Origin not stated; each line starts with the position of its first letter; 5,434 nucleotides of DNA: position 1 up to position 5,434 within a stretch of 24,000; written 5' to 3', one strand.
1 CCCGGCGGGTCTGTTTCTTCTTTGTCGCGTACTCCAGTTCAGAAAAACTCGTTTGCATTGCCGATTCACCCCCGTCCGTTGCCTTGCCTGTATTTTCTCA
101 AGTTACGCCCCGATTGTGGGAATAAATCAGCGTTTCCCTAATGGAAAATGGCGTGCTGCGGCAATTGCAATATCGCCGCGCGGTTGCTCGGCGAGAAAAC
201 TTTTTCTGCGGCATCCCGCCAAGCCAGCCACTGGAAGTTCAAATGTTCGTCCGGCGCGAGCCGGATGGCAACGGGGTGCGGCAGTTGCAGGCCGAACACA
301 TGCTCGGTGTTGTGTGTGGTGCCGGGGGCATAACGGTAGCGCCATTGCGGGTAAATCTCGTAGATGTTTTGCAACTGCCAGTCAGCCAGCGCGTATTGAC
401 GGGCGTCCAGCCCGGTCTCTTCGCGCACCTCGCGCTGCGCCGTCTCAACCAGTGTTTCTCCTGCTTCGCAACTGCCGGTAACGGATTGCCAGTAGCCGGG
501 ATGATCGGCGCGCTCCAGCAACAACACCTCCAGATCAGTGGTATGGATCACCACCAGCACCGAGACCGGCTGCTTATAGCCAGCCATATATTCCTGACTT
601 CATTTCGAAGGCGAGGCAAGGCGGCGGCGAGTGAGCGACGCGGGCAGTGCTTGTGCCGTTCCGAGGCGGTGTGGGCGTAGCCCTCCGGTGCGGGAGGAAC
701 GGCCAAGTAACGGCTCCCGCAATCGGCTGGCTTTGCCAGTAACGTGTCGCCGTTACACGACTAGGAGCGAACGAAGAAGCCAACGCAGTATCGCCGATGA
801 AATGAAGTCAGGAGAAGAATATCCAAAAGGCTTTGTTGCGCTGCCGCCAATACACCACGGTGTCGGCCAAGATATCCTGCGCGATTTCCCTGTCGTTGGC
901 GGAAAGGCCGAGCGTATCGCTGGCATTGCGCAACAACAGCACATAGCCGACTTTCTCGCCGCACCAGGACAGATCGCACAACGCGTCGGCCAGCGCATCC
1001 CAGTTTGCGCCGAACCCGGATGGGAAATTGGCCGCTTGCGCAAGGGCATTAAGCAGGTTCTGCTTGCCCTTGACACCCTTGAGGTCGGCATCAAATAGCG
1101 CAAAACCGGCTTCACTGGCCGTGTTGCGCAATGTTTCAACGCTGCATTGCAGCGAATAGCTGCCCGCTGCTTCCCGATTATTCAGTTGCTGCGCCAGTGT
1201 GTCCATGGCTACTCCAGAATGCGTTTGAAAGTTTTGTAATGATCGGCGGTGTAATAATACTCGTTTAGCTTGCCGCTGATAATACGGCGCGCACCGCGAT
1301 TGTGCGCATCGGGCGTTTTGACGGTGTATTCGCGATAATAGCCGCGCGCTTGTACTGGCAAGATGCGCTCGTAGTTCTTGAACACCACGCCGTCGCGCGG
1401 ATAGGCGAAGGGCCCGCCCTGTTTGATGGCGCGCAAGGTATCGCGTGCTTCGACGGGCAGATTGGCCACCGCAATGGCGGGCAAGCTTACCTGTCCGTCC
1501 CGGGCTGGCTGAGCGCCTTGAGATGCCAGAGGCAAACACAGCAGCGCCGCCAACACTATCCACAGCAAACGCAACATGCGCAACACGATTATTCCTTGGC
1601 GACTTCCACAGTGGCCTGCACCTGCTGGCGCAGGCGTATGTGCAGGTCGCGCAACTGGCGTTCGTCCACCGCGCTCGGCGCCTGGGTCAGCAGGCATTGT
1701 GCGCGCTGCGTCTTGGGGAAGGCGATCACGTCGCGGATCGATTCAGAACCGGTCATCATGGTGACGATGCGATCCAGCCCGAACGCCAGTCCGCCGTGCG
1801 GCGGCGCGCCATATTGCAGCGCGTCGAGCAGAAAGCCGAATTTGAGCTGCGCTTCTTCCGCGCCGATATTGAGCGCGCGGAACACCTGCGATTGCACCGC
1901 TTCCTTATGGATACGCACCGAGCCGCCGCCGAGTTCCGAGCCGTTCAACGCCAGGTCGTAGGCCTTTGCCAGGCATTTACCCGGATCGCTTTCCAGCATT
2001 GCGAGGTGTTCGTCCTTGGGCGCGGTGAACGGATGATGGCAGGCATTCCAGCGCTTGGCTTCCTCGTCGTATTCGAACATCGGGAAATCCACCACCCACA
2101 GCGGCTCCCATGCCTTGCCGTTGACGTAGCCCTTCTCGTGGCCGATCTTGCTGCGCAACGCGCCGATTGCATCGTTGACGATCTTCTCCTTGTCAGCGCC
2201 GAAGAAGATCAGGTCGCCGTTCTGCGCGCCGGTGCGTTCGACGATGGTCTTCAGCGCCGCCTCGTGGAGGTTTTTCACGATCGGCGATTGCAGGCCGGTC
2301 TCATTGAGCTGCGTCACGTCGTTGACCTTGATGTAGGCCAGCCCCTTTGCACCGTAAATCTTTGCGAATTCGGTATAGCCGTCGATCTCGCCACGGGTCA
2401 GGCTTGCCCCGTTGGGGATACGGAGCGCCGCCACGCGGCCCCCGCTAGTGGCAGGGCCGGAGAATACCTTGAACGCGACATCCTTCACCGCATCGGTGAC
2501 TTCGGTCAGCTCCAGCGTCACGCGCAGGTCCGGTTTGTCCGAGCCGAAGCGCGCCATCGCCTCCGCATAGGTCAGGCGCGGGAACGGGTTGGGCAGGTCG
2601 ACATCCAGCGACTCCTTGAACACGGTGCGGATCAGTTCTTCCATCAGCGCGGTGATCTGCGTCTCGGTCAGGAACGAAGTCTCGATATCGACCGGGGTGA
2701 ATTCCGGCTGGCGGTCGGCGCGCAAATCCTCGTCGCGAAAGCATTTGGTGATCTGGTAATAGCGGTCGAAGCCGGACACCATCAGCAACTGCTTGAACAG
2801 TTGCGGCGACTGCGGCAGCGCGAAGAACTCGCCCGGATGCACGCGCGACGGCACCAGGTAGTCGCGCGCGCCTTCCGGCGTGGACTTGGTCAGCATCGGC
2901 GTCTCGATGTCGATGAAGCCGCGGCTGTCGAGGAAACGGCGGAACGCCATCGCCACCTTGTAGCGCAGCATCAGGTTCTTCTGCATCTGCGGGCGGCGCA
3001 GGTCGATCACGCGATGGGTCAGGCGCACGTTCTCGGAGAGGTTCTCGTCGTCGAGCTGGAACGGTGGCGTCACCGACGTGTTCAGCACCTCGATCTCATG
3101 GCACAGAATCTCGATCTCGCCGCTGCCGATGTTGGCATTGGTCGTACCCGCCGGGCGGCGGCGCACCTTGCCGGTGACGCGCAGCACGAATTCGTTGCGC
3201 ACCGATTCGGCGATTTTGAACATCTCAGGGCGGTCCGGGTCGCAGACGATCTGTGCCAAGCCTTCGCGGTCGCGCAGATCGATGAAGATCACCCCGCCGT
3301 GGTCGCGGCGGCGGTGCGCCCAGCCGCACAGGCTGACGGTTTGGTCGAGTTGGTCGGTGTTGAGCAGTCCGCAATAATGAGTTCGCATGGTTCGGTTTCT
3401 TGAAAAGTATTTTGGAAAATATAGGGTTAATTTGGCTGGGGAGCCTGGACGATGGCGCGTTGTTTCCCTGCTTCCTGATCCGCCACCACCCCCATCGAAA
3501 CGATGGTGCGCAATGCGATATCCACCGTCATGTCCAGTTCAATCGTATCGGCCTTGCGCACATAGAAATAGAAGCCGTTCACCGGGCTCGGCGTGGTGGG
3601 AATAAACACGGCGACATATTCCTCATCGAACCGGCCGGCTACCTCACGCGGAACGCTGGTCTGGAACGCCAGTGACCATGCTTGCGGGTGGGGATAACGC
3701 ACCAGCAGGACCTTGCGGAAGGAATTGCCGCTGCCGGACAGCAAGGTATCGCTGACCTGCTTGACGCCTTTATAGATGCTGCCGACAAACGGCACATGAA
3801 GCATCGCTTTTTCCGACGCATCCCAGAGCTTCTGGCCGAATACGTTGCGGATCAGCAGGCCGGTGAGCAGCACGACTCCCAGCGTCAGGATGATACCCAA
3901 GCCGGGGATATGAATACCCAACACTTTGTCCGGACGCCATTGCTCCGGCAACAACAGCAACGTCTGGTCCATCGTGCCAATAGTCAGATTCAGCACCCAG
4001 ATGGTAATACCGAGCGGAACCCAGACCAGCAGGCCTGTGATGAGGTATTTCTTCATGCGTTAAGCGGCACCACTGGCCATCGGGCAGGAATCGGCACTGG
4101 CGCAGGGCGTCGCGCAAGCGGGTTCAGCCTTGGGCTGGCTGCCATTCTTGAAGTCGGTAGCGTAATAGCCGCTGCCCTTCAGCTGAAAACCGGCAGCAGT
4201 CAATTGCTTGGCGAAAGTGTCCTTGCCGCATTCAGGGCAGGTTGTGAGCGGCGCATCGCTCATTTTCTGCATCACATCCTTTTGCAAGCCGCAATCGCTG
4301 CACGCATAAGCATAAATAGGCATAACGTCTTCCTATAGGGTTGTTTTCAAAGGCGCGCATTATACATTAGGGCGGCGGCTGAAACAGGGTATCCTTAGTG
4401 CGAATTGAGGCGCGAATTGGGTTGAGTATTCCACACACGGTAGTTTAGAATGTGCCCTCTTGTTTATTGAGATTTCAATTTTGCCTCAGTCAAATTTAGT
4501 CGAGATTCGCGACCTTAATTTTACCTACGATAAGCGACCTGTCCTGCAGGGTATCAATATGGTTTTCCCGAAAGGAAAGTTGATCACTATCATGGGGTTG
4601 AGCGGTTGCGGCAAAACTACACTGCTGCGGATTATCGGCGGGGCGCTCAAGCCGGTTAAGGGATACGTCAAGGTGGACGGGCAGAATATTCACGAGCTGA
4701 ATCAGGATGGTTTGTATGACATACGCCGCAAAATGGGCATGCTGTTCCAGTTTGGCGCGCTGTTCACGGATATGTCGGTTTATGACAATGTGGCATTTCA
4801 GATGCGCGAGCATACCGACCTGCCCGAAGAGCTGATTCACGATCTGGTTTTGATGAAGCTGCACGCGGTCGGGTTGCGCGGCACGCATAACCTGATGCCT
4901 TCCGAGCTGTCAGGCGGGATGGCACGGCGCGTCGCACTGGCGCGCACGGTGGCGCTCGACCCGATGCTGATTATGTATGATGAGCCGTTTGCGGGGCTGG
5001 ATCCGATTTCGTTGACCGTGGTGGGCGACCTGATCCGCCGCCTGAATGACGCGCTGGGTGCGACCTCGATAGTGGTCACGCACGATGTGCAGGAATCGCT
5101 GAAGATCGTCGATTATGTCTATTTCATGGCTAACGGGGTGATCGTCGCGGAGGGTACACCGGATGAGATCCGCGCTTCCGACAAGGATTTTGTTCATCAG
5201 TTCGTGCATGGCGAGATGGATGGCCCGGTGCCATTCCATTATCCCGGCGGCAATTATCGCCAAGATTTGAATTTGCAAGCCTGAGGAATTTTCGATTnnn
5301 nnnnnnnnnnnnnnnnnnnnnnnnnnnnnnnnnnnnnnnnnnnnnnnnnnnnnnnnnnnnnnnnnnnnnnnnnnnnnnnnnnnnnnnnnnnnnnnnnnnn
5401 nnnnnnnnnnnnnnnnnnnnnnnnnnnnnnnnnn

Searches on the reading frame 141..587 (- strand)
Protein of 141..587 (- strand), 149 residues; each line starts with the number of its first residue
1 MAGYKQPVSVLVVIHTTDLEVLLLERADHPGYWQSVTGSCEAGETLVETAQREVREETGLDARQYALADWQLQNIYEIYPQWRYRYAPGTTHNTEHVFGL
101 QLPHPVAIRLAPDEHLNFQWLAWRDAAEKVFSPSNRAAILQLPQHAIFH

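Call 48: list_cluster_members(proteins=[window:141-587:-, window:811-1206:-, window:1212-1577:-, window:6090-6551:+, window:6583-7212:+, window:7770-8012:+, window:10491-10694:-, window:12324-13190:-, window:11671-12285:-, L084:6146-6496:-])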
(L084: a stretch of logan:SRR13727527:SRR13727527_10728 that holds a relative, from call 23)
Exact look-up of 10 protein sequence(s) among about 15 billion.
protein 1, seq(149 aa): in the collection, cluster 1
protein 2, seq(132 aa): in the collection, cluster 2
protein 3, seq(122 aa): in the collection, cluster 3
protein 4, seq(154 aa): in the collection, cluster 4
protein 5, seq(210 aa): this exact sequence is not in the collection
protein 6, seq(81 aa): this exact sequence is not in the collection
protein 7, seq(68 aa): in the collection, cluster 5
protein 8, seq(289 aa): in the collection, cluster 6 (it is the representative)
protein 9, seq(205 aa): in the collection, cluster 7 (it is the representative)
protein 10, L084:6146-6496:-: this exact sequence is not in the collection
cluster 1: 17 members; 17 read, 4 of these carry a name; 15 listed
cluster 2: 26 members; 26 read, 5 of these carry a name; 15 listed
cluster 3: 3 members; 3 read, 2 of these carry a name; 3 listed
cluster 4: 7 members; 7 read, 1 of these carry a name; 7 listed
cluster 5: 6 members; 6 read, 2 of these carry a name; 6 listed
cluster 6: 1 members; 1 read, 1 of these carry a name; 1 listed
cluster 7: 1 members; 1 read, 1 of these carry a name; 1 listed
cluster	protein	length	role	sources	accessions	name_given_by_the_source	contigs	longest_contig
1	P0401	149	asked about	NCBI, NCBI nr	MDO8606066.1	MAG: dihydroneopterin triphosphate diphosphatase [Phaeospirillum sp.] | dihydroneopterin triphosphate diphosphatase [Phaeospirillum sp.]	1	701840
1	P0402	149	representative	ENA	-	-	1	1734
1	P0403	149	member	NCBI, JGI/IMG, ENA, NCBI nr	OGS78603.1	MAG: dihydroneopterin triphosphate diphosphatase [Gallionellales bacterium GWA2_55_18]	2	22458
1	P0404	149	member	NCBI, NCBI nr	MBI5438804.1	MAG: dihydroneopterin triphosphate diphosphatase [Nitrosomonadales bacterium] | dihydroneopterin triphosphate diphosphatase [Nitrosomonadales bacterium]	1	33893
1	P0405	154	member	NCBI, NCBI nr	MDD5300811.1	MAG: dihydroneopterin triphosphate diphosphatase [Gallionella sp.] | dihydroneopterin triphosphate diphosphatase [Gallionella sp.]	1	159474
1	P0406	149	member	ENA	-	-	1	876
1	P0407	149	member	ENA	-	-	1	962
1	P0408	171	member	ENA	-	-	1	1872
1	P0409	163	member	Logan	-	-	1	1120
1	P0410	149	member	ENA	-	-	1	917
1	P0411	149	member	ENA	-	-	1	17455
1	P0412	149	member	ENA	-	-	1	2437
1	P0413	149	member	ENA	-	-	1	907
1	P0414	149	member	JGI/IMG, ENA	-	-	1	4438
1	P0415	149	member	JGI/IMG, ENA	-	-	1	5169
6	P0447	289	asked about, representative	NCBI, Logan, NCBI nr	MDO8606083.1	MAG: prepilin peptidase [Phaeospirillum sp.] | prepilin peptidase [Phaeospirillum sp.]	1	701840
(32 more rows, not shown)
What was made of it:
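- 1..17035 (.): Gallionella-derived block. Genes: nudB 138-587(-), barstar 808-1206(-), RNase 1209-1577(-), aspS 1589-3388(-), DUF502 3427-4056(-), mlaFEDCB 4460-7499(+), ibaG 7770-8015(+), murA 8023-9273(+), nudix-thiE 9382-10419(+), yacG 10488-10694(-), zapD 10694-11455(-), coaE 11668-12285(-), pilD 12321-13190(-), pilC 13302-14519(-), CNNM/corC-like 14613-15890(-), lgt 15947-16726(-). It also holds the lgt-ilvD spacer and the first 89 nt of ilvD. The left-end genes nudB and barstar fall in 90% clusters with Gallionellales/Gallionella proteins (call 48).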

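Call 49: find_encoding_contigs(protein=P0447, flank=10000, max_places=6)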
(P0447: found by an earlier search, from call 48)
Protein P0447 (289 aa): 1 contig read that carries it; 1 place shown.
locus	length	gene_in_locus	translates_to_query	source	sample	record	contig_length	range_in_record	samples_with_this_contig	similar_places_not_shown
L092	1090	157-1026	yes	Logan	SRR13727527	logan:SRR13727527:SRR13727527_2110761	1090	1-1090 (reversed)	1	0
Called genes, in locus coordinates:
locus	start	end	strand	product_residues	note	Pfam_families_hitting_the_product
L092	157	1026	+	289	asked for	PF06750:A24_N_bact, PF01478:Peptidase_A24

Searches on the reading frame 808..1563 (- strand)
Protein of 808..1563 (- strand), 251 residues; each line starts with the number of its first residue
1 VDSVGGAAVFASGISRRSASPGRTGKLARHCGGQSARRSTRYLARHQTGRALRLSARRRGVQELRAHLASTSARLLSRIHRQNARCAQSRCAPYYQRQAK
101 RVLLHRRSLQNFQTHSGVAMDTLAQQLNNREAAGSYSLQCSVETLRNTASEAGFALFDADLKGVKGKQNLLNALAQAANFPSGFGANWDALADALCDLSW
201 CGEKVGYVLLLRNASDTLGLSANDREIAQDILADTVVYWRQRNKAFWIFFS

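Call 5: search_protein_families(library=pfam, proteins=[window:808-1563:-])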
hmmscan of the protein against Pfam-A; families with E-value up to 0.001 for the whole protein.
window:808-1563:- (251 aa): 1 family
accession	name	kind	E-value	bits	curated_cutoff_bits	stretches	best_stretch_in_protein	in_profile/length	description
PF01337.24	Barstar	-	4.1e-23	81.6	23.4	1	156-250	3-95/96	Barstar (barnase inhibitor)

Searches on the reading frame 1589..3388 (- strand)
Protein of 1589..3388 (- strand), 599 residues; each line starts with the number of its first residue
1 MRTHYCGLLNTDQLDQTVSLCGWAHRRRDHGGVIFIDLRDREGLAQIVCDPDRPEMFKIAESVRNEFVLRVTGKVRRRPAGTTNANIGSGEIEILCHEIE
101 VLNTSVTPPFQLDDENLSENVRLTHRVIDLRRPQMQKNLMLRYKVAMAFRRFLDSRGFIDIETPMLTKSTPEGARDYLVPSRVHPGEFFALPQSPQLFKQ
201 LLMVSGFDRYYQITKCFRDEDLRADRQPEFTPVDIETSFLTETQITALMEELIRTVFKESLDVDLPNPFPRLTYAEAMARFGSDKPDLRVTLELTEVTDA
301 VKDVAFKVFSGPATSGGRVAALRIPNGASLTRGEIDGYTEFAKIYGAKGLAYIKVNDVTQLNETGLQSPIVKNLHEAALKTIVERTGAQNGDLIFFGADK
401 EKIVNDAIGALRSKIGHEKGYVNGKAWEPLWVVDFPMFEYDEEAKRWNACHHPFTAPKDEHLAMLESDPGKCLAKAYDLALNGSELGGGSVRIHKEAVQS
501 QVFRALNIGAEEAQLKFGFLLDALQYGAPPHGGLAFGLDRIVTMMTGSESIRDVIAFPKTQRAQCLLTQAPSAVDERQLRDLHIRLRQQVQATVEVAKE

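Call 4: search_protein_families(library=ncbifam, proteins=[window:1589-3388:-])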
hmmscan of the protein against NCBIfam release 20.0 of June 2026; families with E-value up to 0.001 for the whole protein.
window:1589-3388:- (599 aa): 15 families
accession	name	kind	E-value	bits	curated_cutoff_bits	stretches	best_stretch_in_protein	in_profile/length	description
NF001750.0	PRK00476.1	equivalog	7.1e-269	893.1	443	1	1-588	4-588/590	aspartate--tRNA ligase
TIGR00459.1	aspS_bact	equivalog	1.4e-246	819.5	373.85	1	1-585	2-582/586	aspartate--tRNA ligase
NF009460.0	PRK12820.1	equivalog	2e-178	594.8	1379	1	4-584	24-615/723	bifunctional aspartyl-tRNA synthetase/aspartyl/glutamyl-tRNA amidotransferase subunit C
NF003483.0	PRK05159.1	equivalog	1.1e-67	228.8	353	2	2-285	4-296/438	aspartate--tRNA(Asn) ligase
TIGR00458.1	aspS_nondisc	equivalog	5e-63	213.6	368.4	2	12-276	9-282/428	aspartate--tRNA(Asn) ligase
NF001756.1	PRK00484.1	subfamily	1.4e-43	149.3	468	2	12-281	48-321/488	lysine--tRNA ligase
NF003037.0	PRK03932.1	equivalog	3.8e-41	141.5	414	2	8-262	9-264/451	asparagine--tRNA ligase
TIGR00499.1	lysS_bact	equivalog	5.6e-40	137.4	427.6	2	12-261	50-294/496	lysine--tRNA ligase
TIGR00457.1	asnS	equivalog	4e-37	128.1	342.6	2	12-262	13-266/455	asparagine--tRNA ligase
NF002821.0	PRK02983.1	equivalog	1.2e-35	122.9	742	2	11-255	655-894/1102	bifunctional lysylphosphatidylglycerol synthetase/lysine--tRNA ligase LysX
NF009101.0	PRK12445.1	subfamily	2.2e-30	105.7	1026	2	13-282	63-321/505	lysine--tRNA ligase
TIGR00462.1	genX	equivalog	3.3e-22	79.3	286.9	2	141-298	3-159/304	EF-P lysine aminoacylase EpmA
NF006828.0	PRK09350.1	equivalog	1.8e-17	63.6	264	2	135-285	12-160/325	elongation factor P--(R)-beta-lysine ligase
NF005052.0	PRK06462.1-1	equivalog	4e-14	52.4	368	1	115-262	27-175/353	asparagine synthetase A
NF005054.0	PRK06462.1-4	equivalog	4.8e-12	45.6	309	1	125-285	11-193/318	asparagine synthetase A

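Call 22: list_cluster_members(proteins=[window:1592-3388:-, window:8023-9270:+, window:13305-14519:-, window:15950-16726:-, window:16947-18794:+, window:18810-19640:+, window:19666-20436:-, window:20593-22782:+, window:10697-11455:-, window:5298-6083:+])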
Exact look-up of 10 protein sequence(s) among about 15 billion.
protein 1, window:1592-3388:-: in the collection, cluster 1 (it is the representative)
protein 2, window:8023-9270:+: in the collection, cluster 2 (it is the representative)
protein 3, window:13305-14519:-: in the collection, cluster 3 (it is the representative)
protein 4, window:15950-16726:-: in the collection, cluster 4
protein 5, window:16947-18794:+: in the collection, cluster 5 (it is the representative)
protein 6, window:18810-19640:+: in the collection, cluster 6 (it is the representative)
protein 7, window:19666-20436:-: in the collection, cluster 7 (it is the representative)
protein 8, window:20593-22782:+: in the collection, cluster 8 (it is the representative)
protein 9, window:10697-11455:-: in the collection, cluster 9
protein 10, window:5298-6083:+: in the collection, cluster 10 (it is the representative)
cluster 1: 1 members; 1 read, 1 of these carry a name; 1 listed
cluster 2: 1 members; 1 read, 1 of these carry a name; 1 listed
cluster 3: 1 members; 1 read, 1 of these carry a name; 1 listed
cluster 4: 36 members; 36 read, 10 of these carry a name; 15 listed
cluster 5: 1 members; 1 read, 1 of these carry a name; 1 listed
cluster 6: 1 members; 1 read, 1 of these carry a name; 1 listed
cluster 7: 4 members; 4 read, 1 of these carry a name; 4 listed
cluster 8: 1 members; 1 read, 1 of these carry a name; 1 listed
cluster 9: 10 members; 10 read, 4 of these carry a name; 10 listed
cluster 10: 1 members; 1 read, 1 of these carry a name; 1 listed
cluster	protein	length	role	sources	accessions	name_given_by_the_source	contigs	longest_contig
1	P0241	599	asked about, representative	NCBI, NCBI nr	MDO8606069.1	MAG: aspartate--tRNA ligase [Phaeospirillum sp.] | aspartate--tRNA ligase [Phaeospirillum sp.]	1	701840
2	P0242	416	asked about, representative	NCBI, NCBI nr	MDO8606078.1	MAG: UDP-N-acetylglucosamine 1-carboxyvinyltransferase [Phaeospirillum sp.] | UDP-N-acetylglucosamine 1-carboxyvinyltransferase [Phaeospirillum sp.]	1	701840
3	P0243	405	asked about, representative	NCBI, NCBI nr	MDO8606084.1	MAG: type II secretion system F family protein [Phaeospirillum sp.] | type II secretion system F family protein [Phaeospirillum sp.]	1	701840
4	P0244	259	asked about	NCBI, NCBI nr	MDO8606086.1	MAG: prolipoprotein diacylglyceryl transferase [Phaeospirillum sp.] | prolipoprotein diacylglyceryl transferase [Phaeospirillum sp.]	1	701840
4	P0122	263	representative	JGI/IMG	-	phosphatidylglycerol:prolipoprotein diacylglycerol transferase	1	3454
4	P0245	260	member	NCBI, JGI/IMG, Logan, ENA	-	phosphatidylglycerol:prolipoprotein diacylglycerol transferase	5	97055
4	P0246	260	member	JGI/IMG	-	phosphatidylglycerol:prolipoprotein diacylglycerol transferase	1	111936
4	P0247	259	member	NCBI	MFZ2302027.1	MAG: prolipoprotein diacylglyceryl transferase [Gallionella sp.]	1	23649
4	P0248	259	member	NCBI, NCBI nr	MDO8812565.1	MAG: prolipoprotein diacylglyceryl transferase [Gallionella sp.] | prolipoprotein diacylglyceryl transferase [Gallionella sp.]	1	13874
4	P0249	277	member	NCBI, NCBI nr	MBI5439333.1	MAG: prolipoprotein diacylglyceryl transferase [Nitrosomonadales bacterium] | prolipoprotein diacylglyceryl transferase [Nitrosomonadales bacterium]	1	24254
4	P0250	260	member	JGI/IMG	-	phosphatidylglycerol:prolipoprotein diacylglycerol transferase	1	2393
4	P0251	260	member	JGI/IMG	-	phosphatidylglycerol:prolipoprotein diacylglycerol transferase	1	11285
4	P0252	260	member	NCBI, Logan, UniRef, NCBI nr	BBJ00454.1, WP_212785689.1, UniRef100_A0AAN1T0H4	prolipoprotein diacylglyceryl transferase [Ferrigenium kumadai] | Phosphatidylglycerol--prolipoprotein diacylglyceryl transferase n=1 Tax=Ferrigenium ...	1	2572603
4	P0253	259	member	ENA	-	-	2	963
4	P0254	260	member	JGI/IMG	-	-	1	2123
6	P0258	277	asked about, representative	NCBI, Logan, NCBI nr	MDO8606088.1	MAG: bacteriohemerythrin [Phaeospirillum sp.] | bacteriohemerythrin [Phaeospirillum sp.]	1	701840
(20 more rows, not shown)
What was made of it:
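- The public contig is continuous across the junction (call 22).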

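Call 23: find_encoding_contigs(protein=P0258, flank=10000, max_places=10)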
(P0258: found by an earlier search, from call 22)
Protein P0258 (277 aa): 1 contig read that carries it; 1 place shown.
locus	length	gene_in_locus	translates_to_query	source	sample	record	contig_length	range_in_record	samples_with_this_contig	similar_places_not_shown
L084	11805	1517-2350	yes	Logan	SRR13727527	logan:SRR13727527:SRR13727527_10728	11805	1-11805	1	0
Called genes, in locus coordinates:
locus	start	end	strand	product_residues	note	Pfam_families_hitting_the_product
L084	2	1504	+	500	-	?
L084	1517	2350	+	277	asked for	PF01814:Hemerythrin, PF00072:Response_reg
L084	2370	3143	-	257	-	PF03372:Exo_endo_phos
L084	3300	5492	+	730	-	PF08447:PAS_3, PF08448:PAS_4, PF13426:PAS_9 (weak), PF00989:PAS, PF08448:PAS_4, PF13426:PAS_9, PF00512:HisKA, PF02518:HATPase_c, +1 more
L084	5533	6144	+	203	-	-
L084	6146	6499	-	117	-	PF01521:Fe-S_biosyn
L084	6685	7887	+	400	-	PF01966:HD, PF13286:HD_assoc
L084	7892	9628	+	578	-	PF03485:Arg_tRNA_synt_N, PF00750:tRNA-synt_1d, PF01921:tRNA-synt_1f (faint), PF01406:tRNA-synt_1e (faint), PF05746:DALR_1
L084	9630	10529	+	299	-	PF05036:SPOR (weak)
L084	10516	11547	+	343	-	PF00933:Glyco_hydro_3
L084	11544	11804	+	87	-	?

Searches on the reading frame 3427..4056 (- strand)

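Call 5: search_protein_families(library=pfam, proteins=[window:3427-4056:-])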
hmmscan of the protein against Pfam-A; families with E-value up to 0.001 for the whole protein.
window:3427-4056:- (209 aa): 1 family
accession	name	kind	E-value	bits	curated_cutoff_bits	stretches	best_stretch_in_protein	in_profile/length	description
PF04367.18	DUF502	-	1.1e-31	109.3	23.8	1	56-159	1-106/107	Protein of unknown function (DUF502)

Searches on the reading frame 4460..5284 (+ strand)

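Call 5: search_protein_families(library=pfam, proteins=[window:4460-5284:+])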
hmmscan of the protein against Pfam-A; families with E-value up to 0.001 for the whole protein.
window:4460-5284:+ (274 aa): 1 family
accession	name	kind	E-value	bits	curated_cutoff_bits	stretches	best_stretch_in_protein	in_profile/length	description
PF00005.33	ABC_tran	-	1.9e-28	100.2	25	1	29-178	1-137/137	ABC transporter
